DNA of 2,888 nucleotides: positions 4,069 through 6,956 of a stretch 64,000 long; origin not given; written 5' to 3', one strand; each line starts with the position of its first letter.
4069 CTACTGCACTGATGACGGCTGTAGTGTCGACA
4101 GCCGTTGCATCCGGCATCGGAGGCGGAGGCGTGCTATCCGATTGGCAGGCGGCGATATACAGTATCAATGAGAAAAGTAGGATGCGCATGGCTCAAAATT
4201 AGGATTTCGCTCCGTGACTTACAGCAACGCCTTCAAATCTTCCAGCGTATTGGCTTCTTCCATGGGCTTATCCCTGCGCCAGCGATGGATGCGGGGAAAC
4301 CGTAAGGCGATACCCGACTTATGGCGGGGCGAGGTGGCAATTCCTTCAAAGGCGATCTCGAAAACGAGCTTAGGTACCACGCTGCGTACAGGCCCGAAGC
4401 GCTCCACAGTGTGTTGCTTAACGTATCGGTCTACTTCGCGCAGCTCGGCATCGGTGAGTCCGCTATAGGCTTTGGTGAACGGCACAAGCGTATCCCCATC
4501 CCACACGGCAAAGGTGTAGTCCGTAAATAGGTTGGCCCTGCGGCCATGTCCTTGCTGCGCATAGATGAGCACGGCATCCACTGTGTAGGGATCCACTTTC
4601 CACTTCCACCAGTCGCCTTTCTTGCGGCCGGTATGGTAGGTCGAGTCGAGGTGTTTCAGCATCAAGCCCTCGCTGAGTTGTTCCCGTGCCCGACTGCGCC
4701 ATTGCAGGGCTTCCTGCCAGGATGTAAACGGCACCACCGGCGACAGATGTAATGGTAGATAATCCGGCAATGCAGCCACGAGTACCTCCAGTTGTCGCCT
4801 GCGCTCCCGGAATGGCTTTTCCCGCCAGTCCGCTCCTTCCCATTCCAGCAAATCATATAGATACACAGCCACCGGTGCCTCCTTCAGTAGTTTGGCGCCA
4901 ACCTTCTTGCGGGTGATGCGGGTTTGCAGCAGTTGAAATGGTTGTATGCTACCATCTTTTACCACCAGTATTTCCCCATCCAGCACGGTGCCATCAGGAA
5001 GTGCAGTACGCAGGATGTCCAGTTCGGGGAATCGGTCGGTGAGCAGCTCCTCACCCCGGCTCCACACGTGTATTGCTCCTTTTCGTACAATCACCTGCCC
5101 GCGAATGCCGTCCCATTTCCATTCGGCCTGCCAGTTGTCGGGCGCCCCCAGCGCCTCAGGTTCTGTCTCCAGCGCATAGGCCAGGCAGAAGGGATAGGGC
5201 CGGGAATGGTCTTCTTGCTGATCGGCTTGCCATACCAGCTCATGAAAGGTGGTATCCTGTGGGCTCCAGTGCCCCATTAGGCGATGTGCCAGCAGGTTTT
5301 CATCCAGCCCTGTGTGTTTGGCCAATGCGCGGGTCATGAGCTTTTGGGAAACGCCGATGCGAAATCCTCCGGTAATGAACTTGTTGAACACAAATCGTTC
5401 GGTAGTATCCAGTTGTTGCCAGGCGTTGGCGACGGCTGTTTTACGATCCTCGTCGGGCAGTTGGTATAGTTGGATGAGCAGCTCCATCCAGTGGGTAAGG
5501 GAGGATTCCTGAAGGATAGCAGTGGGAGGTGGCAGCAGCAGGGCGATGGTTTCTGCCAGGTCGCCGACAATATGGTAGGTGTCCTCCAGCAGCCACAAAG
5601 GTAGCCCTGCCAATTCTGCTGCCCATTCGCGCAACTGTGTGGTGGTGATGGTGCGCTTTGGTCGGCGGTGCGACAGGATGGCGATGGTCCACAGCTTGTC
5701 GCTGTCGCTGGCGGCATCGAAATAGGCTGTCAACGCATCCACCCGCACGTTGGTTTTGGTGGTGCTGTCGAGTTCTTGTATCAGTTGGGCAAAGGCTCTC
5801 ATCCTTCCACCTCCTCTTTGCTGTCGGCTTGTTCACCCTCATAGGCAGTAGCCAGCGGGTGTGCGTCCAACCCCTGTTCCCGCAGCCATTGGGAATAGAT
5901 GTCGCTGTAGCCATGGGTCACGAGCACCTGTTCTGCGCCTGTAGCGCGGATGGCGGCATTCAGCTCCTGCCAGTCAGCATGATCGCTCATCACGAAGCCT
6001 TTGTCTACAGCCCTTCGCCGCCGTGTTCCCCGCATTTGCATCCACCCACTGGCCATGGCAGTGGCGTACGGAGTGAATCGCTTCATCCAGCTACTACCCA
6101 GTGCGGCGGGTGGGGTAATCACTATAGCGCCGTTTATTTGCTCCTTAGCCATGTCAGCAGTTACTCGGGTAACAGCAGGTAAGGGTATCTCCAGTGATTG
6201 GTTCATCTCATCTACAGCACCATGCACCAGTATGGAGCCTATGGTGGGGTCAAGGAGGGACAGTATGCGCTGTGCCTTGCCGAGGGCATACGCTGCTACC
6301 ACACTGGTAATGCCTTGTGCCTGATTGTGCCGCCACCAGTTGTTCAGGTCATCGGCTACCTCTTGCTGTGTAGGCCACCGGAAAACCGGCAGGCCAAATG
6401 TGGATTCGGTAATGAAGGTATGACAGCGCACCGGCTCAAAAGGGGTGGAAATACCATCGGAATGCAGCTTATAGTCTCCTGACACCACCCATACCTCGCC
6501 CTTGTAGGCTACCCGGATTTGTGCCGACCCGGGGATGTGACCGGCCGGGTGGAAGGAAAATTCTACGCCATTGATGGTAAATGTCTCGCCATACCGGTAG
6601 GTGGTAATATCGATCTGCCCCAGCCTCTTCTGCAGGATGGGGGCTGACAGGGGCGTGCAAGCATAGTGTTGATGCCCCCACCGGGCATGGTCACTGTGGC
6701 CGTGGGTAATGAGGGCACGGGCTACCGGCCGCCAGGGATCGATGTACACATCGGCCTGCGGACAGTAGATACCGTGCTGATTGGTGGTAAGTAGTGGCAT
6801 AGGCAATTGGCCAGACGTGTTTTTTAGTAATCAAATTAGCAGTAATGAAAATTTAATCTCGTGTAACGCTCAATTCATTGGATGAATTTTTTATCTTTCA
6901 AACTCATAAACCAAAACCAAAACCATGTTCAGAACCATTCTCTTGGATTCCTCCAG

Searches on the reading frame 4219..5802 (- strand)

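Call 43: search_protein_families(library=pfam, proteins=[window:4219-5802:-], max_evalue=0.001)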
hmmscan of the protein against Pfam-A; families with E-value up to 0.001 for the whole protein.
window:4219-5802:- (527 aa): 3 families
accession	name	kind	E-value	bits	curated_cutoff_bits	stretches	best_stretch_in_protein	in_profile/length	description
PF01068.26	DNA_ligase_A_M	-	2.4e-32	112.7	26.2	1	221-402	19-204/204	ATP dependent DNA ligase domain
PF04675.19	DNA_ligase_A_N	-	8.5e-15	55.8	24.6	1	2-161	3-174/174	DNA ligase N terminus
PF04679.21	DNA_ligase_A_C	-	8.3e-13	49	27.5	1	423-512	2-94/94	ATP dependent DNA ligase C terminal region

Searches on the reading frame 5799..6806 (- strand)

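Call 43: search_protein_families(library=pfam, proteins=[window:5799-6806:-], max_evalue=0.001)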
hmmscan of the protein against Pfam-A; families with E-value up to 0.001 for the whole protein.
window:5799-6806:- (335 aa): 1 family
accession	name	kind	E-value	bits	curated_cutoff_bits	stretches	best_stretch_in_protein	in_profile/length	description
PF00753.33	Lactamase_B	-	0.00098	19.6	22.7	0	25-42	41-58/196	Metallo-beta-lactamase superfamily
